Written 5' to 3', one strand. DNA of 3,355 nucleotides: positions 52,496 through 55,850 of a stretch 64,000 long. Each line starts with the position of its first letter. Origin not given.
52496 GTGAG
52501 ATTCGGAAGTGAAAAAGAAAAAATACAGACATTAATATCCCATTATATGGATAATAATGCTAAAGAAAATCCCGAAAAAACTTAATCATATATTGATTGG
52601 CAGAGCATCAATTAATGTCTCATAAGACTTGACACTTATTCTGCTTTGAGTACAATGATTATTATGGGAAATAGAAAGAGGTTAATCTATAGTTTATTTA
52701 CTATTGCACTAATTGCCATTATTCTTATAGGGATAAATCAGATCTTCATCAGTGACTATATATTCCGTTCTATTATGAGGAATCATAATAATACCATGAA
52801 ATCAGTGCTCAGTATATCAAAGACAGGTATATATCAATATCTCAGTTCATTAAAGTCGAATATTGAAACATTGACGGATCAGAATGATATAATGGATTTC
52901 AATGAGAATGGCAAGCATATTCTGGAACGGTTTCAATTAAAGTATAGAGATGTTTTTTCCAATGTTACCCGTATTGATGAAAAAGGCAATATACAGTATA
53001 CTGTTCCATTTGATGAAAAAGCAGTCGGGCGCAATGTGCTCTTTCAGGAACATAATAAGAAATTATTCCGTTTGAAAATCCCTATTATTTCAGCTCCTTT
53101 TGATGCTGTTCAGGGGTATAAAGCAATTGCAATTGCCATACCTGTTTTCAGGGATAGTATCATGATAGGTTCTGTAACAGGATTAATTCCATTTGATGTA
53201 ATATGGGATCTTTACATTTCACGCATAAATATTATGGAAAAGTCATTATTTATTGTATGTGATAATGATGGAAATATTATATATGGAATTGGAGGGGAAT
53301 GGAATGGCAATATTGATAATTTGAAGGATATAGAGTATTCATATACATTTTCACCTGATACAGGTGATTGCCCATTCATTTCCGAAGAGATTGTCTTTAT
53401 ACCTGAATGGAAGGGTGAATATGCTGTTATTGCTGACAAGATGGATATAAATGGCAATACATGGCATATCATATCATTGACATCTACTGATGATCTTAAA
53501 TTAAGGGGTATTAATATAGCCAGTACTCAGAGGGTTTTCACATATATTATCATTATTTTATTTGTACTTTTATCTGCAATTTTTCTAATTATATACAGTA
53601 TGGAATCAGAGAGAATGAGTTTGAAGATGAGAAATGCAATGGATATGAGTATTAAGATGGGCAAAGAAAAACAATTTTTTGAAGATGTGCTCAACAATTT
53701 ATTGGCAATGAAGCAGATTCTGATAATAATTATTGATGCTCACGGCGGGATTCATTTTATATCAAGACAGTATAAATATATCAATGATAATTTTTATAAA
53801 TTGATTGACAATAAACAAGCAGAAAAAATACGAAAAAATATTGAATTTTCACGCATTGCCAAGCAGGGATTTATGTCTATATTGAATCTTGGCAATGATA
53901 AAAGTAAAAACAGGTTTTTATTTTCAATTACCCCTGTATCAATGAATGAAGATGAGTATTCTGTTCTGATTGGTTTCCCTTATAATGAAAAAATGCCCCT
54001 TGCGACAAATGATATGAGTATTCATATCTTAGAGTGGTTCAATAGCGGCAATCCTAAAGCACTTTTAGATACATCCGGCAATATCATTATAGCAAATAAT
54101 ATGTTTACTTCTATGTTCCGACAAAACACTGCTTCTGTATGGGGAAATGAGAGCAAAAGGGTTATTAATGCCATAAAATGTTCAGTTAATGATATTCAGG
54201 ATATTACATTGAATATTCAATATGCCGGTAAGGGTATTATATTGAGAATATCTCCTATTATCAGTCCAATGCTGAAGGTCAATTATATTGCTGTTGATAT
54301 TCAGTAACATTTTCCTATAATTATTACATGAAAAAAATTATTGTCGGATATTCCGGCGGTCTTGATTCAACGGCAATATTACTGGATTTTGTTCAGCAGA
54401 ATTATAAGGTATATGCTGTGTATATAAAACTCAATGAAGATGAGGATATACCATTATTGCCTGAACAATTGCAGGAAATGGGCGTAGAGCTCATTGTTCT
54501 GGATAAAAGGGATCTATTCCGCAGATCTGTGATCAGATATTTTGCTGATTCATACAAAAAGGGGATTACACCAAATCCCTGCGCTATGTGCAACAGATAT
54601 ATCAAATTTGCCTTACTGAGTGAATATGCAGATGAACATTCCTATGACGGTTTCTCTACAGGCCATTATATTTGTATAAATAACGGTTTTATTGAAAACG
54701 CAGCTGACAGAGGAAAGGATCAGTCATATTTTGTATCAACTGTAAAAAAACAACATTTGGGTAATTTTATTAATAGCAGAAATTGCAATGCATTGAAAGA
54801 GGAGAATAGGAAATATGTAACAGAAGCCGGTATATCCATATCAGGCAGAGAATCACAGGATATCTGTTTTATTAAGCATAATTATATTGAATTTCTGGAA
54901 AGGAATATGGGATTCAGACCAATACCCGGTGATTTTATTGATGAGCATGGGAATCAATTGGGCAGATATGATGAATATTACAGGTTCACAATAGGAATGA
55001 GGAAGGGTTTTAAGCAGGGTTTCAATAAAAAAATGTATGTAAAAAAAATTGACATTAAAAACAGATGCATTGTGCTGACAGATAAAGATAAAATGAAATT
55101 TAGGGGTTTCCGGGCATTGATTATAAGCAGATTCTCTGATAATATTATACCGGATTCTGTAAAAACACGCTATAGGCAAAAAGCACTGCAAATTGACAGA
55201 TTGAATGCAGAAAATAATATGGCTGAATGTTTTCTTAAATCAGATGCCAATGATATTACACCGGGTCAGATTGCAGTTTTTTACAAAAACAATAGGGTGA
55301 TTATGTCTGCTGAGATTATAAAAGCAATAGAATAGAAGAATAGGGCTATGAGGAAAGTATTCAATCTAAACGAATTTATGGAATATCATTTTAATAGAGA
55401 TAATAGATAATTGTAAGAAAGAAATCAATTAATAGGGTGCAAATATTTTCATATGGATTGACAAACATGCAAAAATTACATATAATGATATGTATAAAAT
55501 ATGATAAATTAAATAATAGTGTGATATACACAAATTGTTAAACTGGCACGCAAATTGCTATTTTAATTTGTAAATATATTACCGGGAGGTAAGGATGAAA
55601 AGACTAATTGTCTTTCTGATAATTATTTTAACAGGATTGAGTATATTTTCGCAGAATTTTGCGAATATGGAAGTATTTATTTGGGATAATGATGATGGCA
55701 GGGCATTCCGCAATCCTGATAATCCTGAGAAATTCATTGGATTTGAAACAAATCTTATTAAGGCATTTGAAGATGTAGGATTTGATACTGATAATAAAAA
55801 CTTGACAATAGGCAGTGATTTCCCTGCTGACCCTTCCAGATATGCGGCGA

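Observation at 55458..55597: Perfect sigma54 -24/-12 element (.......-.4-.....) nested downstream of a consensus sigma70 promoter, in front of a T9SS cargo gene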

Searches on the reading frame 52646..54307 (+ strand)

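Call 9: search_protein_families(library=pfam, proteins=[window:52646-54307:+], max_evalue=0.01)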
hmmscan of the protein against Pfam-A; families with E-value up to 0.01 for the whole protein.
window:52646-54307:+ (553 aa): 1 family
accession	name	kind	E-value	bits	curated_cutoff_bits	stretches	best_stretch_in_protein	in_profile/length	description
PF22309.2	HK-GC-Chemotax_sensor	-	1.4e-09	38.6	27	1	88-177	26-116/122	HK/GC/Chemotaxis protein-like, sensor domain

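Call 27: search_protein_families(library=ncbifam, proteins=[window:52646-54307:+], max_evalue=1)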
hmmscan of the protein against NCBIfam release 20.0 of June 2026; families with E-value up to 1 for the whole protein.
window:52646-54307:+ (553 aa): 0 families

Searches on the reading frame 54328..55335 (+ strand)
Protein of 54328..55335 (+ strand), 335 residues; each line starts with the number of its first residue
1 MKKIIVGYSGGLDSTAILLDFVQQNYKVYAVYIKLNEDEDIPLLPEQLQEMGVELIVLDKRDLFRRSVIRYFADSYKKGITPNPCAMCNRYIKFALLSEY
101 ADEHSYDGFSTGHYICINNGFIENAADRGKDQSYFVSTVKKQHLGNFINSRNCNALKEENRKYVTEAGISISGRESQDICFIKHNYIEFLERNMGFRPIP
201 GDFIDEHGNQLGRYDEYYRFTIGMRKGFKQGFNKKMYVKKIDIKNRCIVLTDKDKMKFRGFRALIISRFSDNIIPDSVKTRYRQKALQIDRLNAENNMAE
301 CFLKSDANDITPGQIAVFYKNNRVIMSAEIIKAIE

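Call 9: search_protein_families(library=pfam, proteins=[window:54328-55335:+], max_evalue=0.01)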
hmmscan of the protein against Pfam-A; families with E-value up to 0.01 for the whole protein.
window:54328-55335:+ (335 aa): 5 families
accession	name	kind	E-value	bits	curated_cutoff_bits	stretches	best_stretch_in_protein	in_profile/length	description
PF03054.22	tRNA_Me_trans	-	2.3e-37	129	20.6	1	2-183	1-201/202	tRNA methyl transferase HUP domain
PF20259.3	tRNA_Me_trans_M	-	2.8e-10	40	27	1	188-249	2-63/66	tRNA methyl transferase PRC-barrel domain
PF20258.4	tRNA_Me_trans_C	-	1.7e-07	31.9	20.6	1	277-330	24-77/77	Aminomethyltransferase beta-barrel domain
PF00764.25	Arginosuc_synth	-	7e-05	23.4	27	1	3-68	1-69/162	Arginosuccinate synthase N-terminal HUP domain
PF06508.19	QueC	-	0.0059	16.6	22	1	3-59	1-59/210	Queuosine biosynthesis protein QueC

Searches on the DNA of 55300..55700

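Call 44: search_rna_families(source=window, start=55300, end=55700, threshold=evalue, max_evalue=1)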
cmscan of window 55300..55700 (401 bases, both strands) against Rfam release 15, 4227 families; matches with E-value up to 1: 0.
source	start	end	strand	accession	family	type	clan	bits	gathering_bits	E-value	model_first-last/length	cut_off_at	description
